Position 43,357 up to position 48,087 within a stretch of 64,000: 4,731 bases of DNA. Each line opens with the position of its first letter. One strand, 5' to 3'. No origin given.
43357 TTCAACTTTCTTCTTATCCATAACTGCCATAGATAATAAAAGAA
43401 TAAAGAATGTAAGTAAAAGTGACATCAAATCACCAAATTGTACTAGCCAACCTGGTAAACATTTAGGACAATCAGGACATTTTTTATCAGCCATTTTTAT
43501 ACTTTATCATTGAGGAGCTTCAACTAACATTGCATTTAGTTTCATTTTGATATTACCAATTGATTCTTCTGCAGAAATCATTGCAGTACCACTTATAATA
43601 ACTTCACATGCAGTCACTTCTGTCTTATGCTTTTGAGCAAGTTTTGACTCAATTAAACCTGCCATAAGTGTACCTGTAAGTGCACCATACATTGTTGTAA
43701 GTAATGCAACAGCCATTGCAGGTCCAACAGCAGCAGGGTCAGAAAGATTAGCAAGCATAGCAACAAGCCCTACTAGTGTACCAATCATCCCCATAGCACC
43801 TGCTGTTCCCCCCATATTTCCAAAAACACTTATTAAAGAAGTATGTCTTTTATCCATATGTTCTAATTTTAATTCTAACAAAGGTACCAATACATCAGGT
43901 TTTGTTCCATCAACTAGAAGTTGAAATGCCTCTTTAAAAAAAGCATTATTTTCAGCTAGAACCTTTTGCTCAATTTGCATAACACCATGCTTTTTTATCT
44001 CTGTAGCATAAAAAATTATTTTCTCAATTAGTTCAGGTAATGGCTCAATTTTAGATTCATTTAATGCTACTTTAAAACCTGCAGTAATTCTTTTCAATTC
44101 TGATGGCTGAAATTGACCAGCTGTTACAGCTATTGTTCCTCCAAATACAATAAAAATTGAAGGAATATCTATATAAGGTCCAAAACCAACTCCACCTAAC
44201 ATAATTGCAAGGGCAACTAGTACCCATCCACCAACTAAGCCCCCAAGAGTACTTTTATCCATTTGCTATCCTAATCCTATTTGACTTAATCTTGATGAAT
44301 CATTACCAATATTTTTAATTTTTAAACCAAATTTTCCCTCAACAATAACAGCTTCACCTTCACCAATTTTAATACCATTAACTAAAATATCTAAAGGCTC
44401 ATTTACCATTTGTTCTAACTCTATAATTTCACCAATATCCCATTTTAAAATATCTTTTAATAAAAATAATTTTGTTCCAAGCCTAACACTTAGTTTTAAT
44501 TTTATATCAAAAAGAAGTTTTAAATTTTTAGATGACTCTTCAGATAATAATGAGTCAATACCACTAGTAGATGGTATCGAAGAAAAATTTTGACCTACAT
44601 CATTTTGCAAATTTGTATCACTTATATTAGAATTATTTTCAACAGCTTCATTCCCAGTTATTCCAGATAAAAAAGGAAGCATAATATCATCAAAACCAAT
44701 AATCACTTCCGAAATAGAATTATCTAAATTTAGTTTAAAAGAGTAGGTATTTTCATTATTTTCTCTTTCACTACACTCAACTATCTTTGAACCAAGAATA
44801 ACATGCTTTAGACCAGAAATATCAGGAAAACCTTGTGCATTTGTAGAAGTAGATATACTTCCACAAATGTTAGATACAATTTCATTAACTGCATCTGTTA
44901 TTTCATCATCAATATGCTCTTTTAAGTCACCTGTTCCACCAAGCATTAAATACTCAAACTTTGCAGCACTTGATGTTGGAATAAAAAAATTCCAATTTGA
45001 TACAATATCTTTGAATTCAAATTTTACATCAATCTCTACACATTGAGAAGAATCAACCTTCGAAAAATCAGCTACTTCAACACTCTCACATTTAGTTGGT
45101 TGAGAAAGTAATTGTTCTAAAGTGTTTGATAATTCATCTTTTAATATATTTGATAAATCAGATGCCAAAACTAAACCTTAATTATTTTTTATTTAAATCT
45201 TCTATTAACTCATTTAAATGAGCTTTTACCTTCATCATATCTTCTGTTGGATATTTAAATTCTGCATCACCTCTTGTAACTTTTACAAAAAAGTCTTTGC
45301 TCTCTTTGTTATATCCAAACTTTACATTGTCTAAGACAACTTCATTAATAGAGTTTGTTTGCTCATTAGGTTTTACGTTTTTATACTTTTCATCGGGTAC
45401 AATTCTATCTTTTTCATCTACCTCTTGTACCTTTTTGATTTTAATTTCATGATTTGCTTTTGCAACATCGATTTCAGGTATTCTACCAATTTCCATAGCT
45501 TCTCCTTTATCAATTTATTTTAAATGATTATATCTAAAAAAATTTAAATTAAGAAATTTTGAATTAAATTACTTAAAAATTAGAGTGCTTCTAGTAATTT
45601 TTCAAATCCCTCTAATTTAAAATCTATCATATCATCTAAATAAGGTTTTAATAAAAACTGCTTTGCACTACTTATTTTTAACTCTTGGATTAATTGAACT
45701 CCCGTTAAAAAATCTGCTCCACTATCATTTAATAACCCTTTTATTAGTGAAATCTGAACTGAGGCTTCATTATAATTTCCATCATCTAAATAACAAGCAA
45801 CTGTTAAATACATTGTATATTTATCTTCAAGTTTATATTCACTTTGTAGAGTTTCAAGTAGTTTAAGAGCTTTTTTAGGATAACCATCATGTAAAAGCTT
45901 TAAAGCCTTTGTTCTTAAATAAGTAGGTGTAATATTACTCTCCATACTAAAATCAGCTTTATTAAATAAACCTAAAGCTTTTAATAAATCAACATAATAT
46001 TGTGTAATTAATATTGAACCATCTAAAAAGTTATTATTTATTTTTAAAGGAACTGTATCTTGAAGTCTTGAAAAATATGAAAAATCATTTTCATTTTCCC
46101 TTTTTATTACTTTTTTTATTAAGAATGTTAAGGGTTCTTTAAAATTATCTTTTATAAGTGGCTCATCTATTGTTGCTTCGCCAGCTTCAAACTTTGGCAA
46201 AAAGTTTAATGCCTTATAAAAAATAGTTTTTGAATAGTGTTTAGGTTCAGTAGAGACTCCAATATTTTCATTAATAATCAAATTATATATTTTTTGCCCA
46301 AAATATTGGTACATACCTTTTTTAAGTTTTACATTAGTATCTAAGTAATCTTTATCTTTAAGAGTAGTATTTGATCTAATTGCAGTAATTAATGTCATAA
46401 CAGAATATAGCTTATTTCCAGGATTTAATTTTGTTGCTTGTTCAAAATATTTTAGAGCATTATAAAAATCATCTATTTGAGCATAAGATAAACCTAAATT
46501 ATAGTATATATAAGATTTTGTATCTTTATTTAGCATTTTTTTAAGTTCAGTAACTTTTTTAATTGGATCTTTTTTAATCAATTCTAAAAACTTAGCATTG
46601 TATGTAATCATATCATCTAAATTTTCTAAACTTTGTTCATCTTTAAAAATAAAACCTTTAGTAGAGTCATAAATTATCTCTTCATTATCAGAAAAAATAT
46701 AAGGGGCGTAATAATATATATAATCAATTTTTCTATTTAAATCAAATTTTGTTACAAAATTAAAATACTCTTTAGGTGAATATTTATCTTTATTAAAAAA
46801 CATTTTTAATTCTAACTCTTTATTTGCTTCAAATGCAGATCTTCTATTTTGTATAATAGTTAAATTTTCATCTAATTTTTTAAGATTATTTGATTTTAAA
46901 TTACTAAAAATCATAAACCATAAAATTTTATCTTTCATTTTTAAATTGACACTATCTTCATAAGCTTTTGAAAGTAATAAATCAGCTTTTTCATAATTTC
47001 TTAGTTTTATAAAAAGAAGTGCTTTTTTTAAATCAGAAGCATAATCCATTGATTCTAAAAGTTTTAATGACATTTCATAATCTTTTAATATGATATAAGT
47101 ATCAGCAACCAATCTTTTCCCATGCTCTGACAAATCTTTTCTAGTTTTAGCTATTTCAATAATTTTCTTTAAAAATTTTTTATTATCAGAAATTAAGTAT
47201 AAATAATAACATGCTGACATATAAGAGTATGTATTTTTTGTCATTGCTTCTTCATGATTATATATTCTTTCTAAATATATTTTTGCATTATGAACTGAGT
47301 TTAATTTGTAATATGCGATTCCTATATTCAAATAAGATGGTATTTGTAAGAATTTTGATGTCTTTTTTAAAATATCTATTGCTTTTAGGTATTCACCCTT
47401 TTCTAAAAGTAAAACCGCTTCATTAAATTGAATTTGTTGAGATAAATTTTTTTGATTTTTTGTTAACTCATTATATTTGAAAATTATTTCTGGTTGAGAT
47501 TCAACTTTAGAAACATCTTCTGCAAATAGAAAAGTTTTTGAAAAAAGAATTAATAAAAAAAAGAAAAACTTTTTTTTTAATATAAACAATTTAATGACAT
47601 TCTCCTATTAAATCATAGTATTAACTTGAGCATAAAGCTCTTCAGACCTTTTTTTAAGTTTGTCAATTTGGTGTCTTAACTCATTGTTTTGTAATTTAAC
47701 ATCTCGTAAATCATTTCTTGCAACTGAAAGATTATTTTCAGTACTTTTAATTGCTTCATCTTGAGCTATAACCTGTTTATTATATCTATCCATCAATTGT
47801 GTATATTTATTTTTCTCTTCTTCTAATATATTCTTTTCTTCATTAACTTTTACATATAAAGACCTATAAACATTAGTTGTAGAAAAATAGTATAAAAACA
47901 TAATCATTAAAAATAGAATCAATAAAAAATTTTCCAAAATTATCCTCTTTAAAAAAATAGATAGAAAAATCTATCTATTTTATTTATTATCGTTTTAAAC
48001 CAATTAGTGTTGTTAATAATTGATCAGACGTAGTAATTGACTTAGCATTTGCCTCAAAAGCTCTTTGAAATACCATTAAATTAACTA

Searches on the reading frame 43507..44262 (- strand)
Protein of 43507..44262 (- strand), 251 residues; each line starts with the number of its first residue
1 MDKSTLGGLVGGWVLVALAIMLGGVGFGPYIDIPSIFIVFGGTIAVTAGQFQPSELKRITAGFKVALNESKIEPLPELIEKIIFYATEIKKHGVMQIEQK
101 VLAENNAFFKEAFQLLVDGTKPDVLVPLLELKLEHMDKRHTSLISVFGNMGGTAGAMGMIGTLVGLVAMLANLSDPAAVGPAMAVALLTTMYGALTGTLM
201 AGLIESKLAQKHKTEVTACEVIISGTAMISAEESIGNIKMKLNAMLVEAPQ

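Call 20: search_protein_families(library=ncbifam, proteins=[window:43507-44262:-], max_evalue=0.00001)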
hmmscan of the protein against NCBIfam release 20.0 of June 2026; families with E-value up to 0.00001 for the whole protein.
window:43507-44262:- (251 aa): 6 families
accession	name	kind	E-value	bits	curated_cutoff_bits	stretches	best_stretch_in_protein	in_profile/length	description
NF006527.0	PRK08990.1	equivalog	3e-51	174.2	341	1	1-231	1-227/254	flagellar motor protein PomA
NF005383.1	PRK06926.1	equivalog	9.7e-47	159.2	394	1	7-246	10-250/271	flagellar motor protein MotP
NF005997.1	PRK08124.1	equivalog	2e-46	158.1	340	1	1-248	1-248/259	flagellar motor stator protein MotA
NF006583.0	PRK09109.1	equivalog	3.5e-37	127.8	237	1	1-245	1-244/246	flagellar motor protein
NF005237.0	PRK06743.1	equivalog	7.9e-30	104.1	373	1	4-245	21-264/277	flagellar motor protein MotP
NF006284.1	PRK08456.1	equivalog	5.8e-29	101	380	1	1-247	1-246/252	flagellar motor stator protein MotA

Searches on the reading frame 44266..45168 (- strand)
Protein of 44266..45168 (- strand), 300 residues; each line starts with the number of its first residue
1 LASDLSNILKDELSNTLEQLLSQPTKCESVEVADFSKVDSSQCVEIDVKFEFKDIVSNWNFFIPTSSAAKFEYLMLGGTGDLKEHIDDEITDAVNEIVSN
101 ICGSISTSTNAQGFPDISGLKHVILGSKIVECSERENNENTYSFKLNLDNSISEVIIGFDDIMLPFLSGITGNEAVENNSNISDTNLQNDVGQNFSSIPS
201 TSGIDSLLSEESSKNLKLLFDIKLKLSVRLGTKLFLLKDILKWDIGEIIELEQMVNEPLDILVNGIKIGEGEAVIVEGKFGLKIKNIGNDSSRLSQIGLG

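Call 20: search_protein_families(library=ncbifam, proteins=[window:44266-45168:-], max_evalue=0.00001)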
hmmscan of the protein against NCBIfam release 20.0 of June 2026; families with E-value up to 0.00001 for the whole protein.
window:44266-45168:- (300 aa): 8 families
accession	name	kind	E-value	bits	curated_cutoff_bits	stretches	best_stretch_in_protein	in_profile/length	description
NF006272.1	PRK08432.1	equivalog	1.5e-43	149.4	219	1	8-297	1-273/274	flagellar motor switch protein FliY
NF005995.1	PRK08119.1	equivalog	3.7e-28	99.1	218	1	199-294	281-376/376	flagellar motor switch phosphatase FliY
TIGR02480.1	fliN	equivalog_domain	7.9e-23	80.2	84.05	1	215-290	1-76/77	flagellar motor switch protein FliN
NF005275.1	PRK06782.1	equivalog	8e-20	71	681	1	5-286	221-514/516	flagellar motor switch protein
NF005276.0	PRK06788.1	equivalog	2e-11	44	98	1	210-292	22-104/119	flagellar motor switch protein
NF006273.1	PRK08433.1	equivalog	6.2e-09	36.1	114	1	209-289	8-88/100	flagellar motor switch protein FliN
TIGR02551.1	SpaO_YscQ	equivalog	1.8e-07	31.4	100.8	1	216-285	229-298/300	type III secretion system cytoplasmic ring protein SctQ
TIGR01397.1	fliM_switch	equivalog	6.5e-06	25.5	219.6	0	217-285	248-316/320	flagellar motor switch protein FliM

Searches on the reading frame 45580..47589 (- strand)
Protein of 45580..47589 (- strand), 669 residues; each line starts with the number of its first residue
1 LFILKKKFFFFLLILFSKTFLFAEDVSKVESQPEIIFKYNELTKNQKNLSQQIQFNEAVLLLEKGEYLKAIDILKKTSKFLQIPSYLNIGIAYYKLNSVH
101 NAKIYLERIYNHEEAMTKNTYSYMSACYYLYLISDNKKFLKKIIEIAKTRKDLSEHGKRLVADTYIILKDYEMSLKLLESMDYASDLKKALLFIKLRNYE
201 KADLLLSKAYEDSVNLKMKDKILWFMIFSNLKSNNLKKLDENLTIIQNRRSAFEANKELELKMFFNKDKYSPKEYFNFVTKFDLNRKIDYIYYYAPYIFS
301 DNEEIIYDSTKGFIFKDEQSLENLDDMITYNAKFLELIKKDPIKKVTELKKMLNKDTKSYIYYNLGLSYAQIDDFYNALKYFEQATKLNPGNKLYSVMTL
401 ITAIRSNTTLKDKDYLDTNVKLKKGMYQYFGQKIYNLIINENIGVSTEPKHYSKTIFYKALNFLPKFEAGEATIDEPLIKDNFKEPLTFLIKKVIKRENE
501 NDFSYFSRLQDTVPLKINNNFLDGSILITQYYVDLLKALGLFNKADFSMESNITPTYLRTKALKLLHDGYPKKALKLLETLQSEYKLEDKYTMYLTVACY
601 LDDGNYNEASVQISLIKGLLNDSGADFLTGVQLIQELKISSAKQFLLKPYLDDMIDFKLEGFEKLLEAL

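Call 20: search_protein_families(library=ncbifam, proteins=[window:45580-47589:-], max_evalue=0.00001)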
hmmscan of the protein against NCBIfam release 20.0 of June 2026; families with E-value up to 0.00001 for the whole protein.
window:45580-47589:- (669 aa): 1 family
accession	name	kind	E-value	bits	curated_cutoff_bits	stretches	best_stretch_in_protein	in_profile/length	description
NF040959.1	MamA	equivalog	4.7e-10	39.2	200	0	541-610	24-91/204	magnetosome protein MamA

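Call 37: search_protein_families(library=pfam, proteins=[window:45580-47589:-], max_evalue=0.01)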
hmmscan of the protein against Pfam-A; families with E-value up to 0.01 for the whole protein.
window:45580-47589:- (669 aa): 8 families
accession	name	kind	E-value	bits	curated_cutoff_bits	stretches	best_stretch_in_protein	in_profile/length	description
PF07719.23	TPR_2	-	6.7e-11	41.9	27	1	360-392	2-34/34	Tetratricopeptide repeat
PF00515.34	TPR_1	-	1e-09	38.3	27.8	1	360-392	2-34/34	Tetratricopeptide repeat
PF13181.12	TPR_8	-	2.5e-09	37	25.7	1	361-391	3-33/34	Tetratricopeptide repeat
PF13424.12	TPR_12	-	1.5e-05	25.5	30.1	0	361-386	5-30/77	Tetratricopeptide repeat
PF13174.12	TPR_6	-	0.00027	21.8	26.3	0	362-391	3-32/33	Tetratricopeptide repeat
PF13428.12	TPR_14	-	0.0014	19.5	23.5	0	362-393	4-35/44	Tetratricopeptide repeat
PF13432.12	TPR_16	-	0.0025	18.6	32.7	0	363-392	1-30/65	Tetratricopeptide repeat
PF12895.13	ANAPC3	-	0.0055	17.4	27.2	0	559-609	27-75/82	Anaphase-promoting complex, cyclosome, subunit 3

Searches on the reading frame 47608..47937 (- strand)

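Call 37: search_protein_families(library=pfam, proteins=[window:47608-47937:-], max_evalue=0.01)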
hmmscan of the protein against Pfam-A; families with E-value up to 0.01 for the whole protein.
window:47608-47937:- (109 aa): 9 families
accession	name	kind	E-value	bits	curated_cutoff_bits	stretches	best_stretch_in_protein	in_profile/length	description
PF15070.11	GOLGA2L5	-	0.00012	21.5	29.2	1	18-99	237-318/520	Putative golgin subfamily A member 2-like protein 5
PF07889.17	DUF1664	-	0.00092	19.7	34.6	1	24-101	43-120/124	Protein of unknown function (DUF1664)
PF17675.6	APG6_N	-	0.0012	19.8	45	1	27-106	10-84/132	Apg6 coiled-coil region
PF02706.20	Wzz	-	0.0025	18.5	25.5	1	5-73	22-88/91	Chain length determinant protein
PF08826.15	DMPK_coil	-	0.0037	17.8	22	1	59-103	17-60/61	DMPK coiled coil domain like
PF24319.2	DUF7491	-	0.0047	17.6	30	0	39-105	6-72/90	Coiled-coil region of unknown function (DUF7491)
PF16331.10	TolA_bind_tri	-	0.0061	17.1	30.1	1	58-107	15-64/76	TolA binding protein trimerisation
PF11337.13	DUF3139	-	0.0078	17.2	27.3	0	11-62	25-77/83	Protein of unknown function (DUF3139)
PF10721.14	DUF2514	-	0.0084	16.6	26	1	24-96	25-99/161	Protein of unknown function (DUF2514)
